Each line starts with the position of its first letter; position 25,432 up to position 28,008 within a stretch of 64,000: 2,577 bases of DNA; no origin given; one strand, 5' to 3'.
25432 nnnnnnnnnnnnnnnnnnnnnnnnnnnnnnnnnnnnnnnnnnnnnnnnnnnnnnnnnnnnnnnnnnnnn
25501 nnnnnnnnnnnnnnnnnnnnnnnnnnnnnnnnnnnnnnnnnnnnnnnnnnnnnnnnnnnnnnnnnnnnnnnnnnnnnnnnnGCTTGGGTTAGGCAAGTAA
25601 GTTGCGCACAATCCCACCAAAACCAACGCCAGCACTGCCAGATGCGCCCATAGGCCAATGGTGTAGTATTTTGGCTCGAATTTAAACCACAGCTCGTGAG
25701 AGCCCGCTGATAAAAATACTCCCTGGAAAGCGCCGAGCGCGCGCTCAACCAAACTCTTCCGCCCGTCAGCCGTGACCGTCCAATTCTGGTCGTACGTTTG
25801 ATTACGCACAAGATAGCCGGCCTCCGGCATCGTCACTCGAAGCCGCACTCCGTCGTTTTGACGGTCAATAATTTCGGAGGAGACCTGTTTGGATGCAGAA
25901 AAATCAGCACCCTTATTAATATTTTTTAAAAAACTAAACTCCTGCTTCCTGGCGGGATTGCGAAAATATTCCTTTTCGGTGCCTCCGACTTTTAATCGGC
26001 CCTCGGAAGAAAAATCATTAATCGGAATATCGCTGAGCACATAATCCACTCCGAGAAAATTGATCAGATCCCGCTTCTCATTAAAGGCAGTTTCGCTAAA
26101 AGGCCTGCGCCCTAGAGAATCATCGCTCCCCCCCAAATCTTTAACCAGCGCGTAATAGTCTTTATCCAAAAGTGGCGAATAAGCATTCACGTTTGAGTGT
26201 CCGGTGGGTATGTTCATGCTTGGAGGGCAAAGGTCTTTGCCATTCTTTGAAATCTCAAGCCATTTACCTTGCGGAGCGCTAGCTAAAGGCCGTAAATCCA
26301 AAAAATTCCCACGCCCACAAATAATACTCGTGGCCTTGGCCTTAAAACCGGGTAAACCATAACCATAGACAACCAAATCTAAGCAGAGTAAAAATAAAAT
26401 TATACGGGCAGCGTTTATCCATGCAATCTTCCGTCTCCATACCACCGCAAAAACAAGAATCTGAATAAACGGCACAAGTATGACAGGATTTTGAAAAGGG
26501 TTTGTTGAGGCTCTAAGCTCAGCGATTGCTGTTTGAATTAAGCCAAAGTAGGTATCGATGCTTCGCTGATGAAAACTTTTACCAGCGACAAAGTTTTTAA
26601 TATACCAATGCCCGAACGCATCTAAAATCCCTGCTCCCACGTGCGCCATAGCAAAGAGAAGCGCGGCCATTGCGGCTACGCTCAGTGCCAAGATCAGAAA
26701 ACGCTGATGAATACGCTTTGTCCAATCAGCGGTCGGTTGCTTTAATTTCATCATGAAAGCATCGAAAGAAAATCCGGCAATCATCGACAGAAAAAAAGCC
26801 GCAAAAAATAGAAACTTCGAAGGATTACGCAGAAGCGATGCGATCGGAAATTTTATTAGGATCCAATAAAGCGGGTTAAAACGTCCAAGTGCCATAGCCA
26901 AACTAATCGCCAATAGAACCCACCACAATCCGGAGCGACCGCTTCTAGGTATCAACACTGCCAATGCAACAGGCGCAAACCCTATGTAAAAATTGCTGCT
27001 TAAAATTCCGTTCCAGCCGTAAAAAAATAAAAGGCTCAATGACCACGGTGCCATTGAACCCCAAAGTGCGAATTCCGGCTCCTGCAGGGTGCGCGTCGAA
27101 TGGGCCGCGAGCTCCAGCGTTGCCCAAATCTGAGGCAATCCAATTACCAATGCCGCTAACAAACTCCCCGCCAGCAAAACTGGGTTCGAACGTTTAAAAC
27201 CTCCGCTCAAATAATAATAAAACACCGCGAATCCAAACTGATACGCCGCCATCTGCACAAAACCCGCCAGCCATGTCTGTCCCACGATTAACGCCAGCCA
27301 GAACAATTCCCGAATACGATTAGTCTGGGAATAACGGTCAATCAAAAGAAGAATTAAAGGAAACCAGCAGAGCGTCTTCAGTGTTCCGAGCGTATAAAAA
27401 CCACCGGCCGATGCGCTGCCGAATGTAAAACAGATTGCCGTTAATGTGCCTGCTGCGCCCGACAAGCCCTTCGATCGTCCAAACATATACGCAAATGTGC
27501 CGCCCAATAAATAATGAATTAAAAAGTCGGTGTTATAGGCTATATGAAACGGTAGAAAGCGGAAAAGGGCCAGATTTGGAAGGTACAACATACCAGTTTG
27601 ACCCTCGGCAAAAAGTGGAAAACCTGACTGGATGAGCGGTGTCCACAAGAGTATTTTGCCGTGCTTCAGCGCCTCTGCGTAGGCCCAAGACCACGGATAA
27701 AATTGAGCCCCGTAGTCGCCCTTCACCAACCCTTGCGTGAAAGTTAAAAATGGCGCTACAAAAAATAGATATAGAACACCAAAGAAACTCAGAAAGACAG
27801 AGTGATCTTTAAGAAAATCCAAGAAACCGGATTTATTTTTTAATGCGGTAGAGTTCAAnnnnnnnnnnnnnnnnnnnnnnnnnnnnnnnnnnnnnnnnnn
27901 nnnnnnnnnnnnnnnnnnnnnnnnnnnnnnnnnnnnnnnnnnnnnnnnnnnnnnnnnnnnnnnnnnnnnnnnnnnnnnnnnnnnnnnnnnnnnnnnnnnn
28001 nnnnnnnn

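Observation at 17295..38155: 21-kb locus dense in GT-C membrane glycosyltransferases and polyprenyl-phosphate sugar synthases, with no Wzx/Wzy/initiating transferase: candidate multi-route periplasmic glycan-decoration system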

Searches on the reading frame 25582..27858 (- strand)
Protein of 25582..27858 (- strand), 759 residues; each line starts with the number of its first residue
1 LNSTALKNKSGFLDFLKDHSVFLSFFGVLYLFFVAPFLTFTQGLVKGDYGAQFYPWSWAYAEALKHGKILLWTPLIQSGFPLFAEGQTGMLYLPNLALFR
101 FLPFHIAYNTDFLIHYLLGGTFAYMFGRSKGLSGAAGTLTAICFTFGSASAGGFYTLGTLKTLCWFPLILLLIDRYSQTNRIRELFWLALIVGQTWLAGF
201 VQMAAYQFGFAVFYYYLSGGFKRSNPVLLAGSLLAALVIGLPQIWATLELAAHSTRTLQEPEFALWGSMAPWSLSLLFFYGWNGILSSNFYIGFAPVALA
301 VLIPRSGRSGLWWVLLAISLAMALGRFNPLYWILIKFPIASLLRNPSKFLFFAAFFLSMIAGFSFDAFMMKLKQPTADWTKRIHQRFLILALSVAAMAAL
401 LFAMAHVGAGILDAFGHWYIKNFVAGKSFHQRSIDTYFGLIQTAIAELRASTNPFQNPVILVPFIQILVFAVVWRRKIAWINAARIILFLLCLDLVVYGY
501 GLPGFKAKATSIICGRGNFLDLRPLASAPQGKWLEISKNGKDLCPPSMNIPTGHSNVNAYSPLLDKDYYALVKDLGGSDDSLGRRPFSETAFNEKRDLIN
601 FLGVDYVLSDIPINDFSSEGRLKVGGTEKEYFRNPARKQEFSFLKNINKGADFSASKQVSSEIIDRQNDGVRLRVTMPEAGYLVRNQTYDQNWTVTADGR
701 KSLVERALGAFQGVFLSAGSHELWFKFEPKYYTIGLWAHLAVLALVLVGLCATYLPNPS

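Call 3: search_protein_families(library=pfam, proteins=[window:25582-27858:-], max_evalue=0.01)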
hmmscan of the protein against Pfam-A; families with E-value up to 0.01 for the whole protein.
window:25582-27858:- (759 aa): 1 family
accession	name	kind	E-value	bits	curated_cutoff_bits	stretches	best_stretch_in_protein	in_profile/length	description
PF09586.16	YfhO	-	1.4e-07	30.8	28.5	1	662-736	757-832/835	Bacterial membrane protein YfhO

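Call 12: search_protein_families(library=ncbifam, proteins=[window:25582-27858:-], max_evalue=0.01)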
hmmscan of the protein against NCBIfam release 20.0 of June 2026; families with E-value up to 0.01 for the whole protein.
window:25582-27858:- (759 aa): 1 family
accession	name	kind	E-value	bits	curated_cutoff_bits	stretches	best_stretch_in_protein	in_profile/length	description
NF047589.1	GlcsyltransPgfM1Strep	equivalog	5.6e-05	21.3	1400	1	685-747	886-948/955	glycosyltransferase PgfM1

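Call 14: find_homologous_proteins(query=window:25582-27858:-)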
Query window:25582-27858:- (759 aa): 58 proteins with E <= 0.001 among 8000 candidates.
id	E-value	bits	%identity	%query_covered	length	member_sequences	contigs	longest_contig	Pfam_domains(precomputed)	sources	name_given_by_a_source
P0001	0.0e+0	1733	100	100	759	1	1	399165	PF09586.17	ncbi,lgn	-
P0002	2.1e-179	616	45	96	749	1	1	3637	PF09586.17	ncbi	-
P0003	3.9e-175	602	44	97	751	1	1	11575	PF09586.17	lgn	-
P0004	4.9e-173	595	42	97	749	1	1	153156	PF09586.17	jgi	jgi:hypothetical protein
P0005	4.3e-171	589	43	98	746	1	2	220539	PF09586.17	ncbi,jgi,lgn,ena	-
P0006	9.3e-170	585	43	94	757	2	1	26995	PF09586.17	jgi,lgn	-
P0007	3.7e-166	573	42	98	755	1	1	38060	PF09586.17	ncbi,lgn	-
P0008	3.1e-165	570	42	95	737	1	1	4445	PF09586.17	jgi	jgi:hypothetical protein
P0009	1.7e-160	554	42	98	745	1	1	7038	PF09586.17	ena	-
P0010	1.1e-158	548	42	96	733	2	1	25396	PF09586.17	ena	-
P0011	2.5e-156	540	39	97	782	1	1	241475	PF09586.17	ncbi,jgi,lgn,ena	-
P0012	1.5e-155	538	40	94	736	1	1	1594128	PF09586.17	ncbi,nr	ncbi:MAG: hypothetical protein MOGMAGMI_00829 [Candidatus Omnitrophica bacterium]|nr:hypothetical pr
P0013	1.2e-154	535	42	95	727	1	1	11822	PF09586.17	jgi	jgi:hypothetical protein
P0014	1.7e-153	531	42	97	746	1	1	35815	PF09586.17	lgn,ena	-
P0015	3.7e-152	526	39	97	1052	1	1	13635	PF13469.13,PF09586.17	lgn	-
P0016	4.9e-152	526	40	97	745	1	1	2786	PF09586.17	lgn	-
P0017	3.0e-151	523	41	96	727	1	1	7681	PF09586.17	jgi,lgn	jgi:uncharacterized membrane protein YfhO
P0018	1.5e-149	518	41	95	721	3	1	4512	PF09586.17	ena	-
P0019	2.3e-149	517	39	96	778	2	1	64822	PF09586.17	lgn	-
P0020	3.9e-147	510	39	97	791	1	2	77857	PF09586.17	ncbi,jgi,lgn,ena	-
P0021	2.1e-146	507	38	97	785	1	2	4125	PF09586.17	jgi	jgi:hypothetical protein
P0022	4.7e-146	506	40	96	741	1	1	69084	PF09586.17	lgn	-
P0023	5.3e-146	506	39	97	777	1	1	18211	PF09586.17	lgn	-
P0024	4.4e-140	486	38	97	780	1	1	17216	PF09586.17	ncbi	-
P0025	4.8e-140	486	38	95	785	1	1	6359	PF09586.17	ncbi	-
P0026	5.3e-135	470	39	98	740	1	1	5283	PF09586.17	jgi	-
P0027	5.8e-132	460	37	97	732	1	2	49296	PF09586.17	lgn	-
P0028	8.6e-130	452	37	98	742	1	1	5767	PF09586.17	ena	-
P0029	9.1e-122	426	35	93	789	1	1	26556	PF09586.17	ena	-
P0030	1.6e-119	418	35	93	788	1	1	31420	PF09586.17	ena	-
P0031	2.1e-117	411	36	94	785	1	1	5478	PF09586.17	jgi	-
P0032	2.2e-111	391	35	98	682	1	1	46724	PF09586.17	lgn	-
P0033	6.5e-102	360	36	77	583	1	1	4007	PF09586.17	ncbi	ncbi:MAG: hypothetical protein ACREH5_02090, partial [Candidatus Omnitrophota bacterium]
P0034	3.3e-92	328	32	91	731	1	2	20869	PF09586.17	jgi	-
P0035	1.4e-83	300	31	95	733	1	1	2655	PF09586.17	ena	-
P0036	6.5e-80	287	31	93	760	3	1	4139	PF09586.17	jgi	-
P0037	1.4e-76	276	30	91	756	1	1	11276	PF09586.17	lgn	-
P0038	2.0e-71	259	30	94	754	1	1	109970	PF09586.17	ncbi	ncbi:MAG: YfhO family protein [Patescibacteria group bacterium]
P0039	1.1e-70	257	29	93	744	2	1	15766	PF09586.17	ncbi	-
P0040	4.2e-41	159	26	92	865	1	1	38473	PF09586.17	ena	-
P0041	5.7e-40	155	35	39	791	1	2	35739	PF09586.17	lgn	-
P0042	6.4e-27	112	25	90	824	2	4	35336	PF09586.17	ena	-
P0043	2.1e-20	91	28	41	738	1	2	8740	PF09586.17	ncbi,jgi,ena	-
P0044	1.9e-17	81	25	58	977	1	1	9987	PF09586.17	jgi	jgi:Bacterial membrane protein YfhO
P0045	1.8e-13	68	27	44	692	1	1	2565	PF09586.17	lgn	-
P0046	2.2e-12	64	26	28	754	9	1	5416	PF09586.17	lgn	-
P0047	1.2e-10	58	35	13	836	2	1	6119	PF09586.17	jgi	jgi:hypothetical protein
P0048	4.0e-9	53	26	43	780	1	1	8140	PF09586.17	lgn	-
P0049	4.5e-9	53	28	10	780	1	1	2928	PF09586.17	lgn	-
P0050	1.2e-8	52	28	26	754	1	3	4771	PF09586.17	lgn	-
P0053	5.0e-7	46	30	12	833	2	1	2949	PF09586.17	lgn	-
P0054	1.3e-6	45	25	34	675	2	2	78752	PF09586.17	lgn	-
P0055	2.4e-6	44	28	10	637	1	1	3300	PF09586.17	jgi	jgi:hypothetical protein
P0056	2.5e-6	44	23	40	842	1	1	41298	PF09586.17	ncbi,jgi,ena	ncbi:MAG: YfhO family protein [Victivallales bacterium]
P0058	1.9e-4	38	27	22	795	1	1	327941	PF09586.17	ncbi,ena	-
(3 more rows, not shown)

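Call 15: find_encoding_contigs(protein=P0001, flank=10000, max_places=3)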
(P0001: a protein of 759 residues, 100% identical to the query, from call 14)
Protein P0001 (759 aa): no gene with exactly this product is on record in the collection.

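Call 16: find_encoding_contigs(protein=P0004, flank=10000, max_places=2)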
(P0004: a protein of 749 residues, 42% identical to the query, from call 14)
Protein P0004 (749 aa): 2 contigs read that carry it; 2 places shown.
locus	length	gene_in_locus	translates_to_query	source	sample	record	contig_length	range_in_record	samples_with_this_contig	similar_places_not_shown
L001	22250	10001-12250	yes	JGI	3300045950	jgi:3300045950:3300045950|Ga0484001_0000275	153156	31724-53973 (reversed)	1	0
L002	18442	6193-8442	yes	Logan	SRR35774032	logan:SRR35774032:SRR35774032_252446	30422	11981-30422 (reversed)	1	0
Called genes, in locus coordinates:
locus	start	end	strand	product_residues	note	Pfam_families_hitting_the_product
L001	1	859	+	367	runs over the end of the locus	PF04055:Radical_SAM, PF19288:CofH_C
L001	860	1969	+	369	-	PF01041:DegT_DnrJ_EryC1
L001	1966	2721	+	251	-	PF00535:Glycos_transf_2, PF13641:Glyco_tranf_2_3 (weak)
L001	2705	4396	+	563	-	PF13231:PMT_2 (weak)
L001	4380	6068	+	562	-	PF13231:PMT_2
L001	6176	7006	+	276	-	PF07934:OGG_N, PF00730:HhH-GPD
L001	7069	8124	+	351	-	PF02661:Fic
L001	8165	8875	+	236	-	PF13489:Methyltransf_23, PF07021:MetW, PF13649:Methyltransf_25, PF13847:Methyltransf_31, PF08241:Methyltransf_11, PF08242:Methyltransf_12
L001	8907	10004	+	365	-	PF01583:APS_kinase, PF13238:AAA_18 (faint), PF13671:AAA_33 (weak), PF01966:HD (faint), PF13328:HD_4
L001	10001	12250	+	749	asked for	PF09586:YfhO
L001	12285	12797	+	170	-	PF00156:Pribosyltran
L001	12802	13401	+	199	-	PF01048:PNP_UDP_1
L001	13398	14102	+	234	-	PF00535:Glycos_transf_2, PF13641:Glyco_tranf_2_3 (weak)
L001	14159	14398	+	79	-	PF12728:HTH_17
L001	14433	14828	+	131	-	-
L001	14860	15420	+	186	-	PF00551:Formyl_trans_N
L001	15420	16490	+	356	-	PF03102:NeuB, PF08666:SAF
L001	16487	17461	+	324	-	PF01073:3Beta_HSD, PF01370:Epimerase, PF02719:Polysacc_synt_2, PF04321:RmlD_sub_bind, PF05368:NmrA, PF07993:NAD_binding_4 (weak), PF16363:GDP_Man_Dehyd, PF13460:NAD_binding_10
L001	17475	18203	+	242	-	PF25084:LbH_EIF2B (faint), PF25087:GMPPB_C (faint), PF00132:Hexapep, PF14602:Hexapep_2 (weak)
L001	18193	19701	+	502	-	PF13440:Polysacc_synt_3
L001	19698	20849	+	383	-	PF01041:DegT_DnrJ_EryC1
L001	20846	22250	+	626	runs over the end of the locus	PF04464:Glyphos_transf, PF05159:Capsule_synth (weak)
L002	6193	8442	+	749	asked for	PF09586:YfhO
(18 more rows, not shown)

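Call 17: find_encoding_contigs(protein=P0012, flank=10000, max_places=2)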
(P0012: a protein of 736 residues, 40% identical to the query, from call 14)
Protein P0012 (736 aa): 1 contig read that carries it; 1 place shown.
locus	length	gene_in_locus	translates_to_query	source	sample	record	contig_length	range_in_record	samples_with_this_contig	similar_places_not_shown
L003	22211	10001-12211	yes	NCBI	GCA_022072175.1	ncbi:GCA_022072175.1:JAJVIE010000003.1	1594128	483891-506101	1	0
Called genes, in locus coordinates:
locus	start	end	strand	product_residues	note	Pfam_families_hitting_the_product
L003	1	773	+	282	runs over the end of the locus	PF01040:UbiA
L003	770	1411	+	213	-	PF02441:Flavoprotein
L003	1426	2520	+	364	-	PF04055:Radical_SAM, PF19288:CofH_C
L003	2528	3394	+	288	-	PF02621:VitK2_biosynth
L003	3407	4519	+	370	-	PF04055:Radical_SAM, PF19288:CofH_C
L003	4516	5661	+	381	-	PF01041:DegT_DnrJ_EryC1, PF01212:Beta_elim_lyase (faint), PF01053:Cys_Met_Meta_PP (weak)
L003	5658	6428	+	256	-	PF00535:Glycos_transf_2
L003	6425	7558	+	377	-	PF01583:APS_kinase, PF08433:KTI12 (weak), PF13238:AAA_18 (weak), PF13671:AAA_33, PF13328:HD_4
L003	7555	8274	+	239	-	PF00535:Glycos_transf_2, PF10111:Glyco_tranf_2_2 (weak), PF13641:Glyco_tranf_2_3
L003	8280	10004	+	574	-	PF13231:PMT_2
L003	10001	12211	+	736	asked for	PF09586:YfhO (faint)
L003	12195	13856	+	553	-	PF13231:PMT_2 (weak)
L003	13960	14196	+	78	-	PF12728:HTH_17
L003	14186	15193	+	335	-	PF00106:adh_short (weak), PF01073:3Beta_HSD, PF01370:Epimerase, PF02719:Polysacc_synt_2, PF04321:RmlD_sub_bind, PF07993:NAD_binding_4, PF13460:NAD_binding_10, PF16363:GDP_Man_Dehyd, +1 more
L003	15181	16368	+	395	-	PF01041:DegT_DnrJ_EryC1, PF00155:Aminotran_1_2 (weak), PF01212:Beta_elim_lyase (weak), PF01276:OKR_DC_1 (weak)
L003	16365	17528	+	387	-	PF02350:Epimerase_2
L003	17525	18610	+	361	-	PF03102:NeuB, PF08666:SAF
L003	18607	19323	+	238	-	PF02811:PHP (weak)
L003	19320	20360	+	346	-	PF21360:PylC-like_N (weak), PF15632:ATPgrasp_Ter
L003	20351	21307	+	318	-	PF00977:His_biosynth, PF01207:Dus (faint), PF02581:TMP-TENI (faint), PF03060:NMO (faint), PF01180:DHO_dh (faint)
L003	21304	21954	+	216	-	PF00117:GATase, PF07685:GATase_3 (weak)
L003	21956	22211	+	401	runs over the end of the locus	-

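Call 25: find_related_loci(query=A1, collection=genome_contigs, flank=10000)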
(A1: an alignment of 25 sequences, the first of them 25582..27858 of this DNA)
Query A1 (759 aa) in genome_contigs; peptide patterns used: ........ (x = any residue, [..] = any of these).
193 stretches matched a pattern; 153 encode a relative of the query (tblastn E <= 1e-3); the best 80 are kept; 80 distinct loci.
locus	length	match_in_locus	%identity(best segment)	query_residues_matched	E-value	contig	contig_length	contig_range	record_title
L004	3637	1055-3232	45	13-740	0e+0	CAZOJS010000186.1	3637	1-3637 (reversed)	MAG TPA_asm: uncultured Anaerolinea sp. isolate binchicken_co165_316 genome assembly, contig: k141_78375, whole genome s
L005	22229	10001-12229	42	9-753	9e-161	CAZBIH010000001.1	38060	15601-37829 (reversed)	MAG TPA_asm: uncultured Planctomycetia bacterium isolate ERP125453_co2_192 genome assembly, contig: NODE_246_length_3806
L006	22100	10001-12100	40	26-740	4e-157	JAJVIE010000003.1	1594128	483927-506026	MAG: Candidatus Omnitrophota bacterium isolate Bin_62 c_000000000003, whole genome shotgun sequence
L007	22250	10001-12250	32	8-748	4e-92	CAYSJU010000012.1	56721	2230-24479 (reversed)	MAG TPA_asm: uncultured Planctomycetia bacterium isolate binchicken_co332_75 genome assembly, contig: NODE_33_length_567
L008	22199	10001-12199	31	17-731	4e-89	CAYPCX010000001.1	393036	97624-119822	MAG TPA_asm: uncultured Planctomycetia bacterium isolate binchicken_co334_60 genome assembly, contig: NODE_2_length_3930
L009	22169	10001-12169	29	16-731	1e-84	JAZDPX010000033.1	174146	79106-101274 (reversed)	MAG: Candidatus Omnitrophota bacterium isolate MEGAHIT-group-0.9 k141_2669193, whole genome shotgun sequence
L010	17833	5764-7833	32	42-729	2e-83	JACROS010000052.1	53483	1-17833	MAG: Candidatus Omnitrophota bacterium isolate NC_groundwater_1967_Pr3_S-0.2um_38_3 scaffold_46756, whole genome shotgun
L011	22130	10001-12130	31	22-729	5e-82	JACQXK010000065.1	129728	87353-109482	MAG: Candidatus Omnitrophota bacterium isolate NC_groundwater_1513_Pr4_B-0.1um_40_4 SR1-18-B1_scaffold_285306, whole gen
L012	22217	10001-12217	30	32-753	7e-82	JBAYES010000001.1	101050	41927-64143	MAG: Candidatus Omnitrophota bacterium isolate SO_2016_CLC_T2_83 scaffold00033_PH3_Jul20_2016, whole genome shotgun sequ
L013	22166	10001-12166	30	39-751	3e-78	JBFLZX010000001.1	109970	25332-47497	MAG: Patescibacteria group bacterium isolate MAG122 MAG122_1, whole genome shotgun sequence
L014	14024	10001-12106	29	32-735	3e-75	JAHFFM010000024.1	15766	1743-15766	MAG: Candidatus Omnitrophota bacterium isolate nzgw292 NODE_4629_length_15767_cov_4.168478, whole genome shotgun sequenc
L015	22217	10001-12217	30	23-755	2e-73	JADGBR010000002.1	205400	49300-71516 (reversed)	MAG: Candidatus Omnitrophota bacterium isolate nW3bin14 nW3_bin14_NODE_2_length_205400_cov_4.574094, whole genome shotgu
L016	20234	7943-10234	29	27-751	1e-63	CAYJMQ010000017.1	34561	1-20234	MAG TPA_asm: uncultured bacterium isolate ERP125453_co1_10 genome assembly, contig: NODE_994_length_34561_cov_6.953747,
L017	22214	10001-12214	30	17-746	3e-85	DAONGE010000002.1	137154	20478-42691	MAG TPA_asm: Candidatus Omnitrophota bacterium isolate AMR_MDS_3825 NODE_53_length_137154_cov_7.471630, whole genome sho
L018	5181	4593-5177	54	13-208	6e-59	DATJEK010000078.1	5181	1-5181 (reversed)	MAG TPA_asm: Candidatus Eisenbacteria bacterium isolate SMAG_U15431 k141_4001284, whole genome shotgun sequence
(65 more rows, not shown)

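Call 34: search_solved_structures(query=A1, max_evalue=1)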
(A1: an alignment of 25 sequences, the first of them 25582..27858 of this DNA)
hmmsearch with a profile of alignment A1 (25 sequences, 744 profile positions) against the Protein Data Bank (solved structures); distinct sequences matched with E-value up to 1: 0.
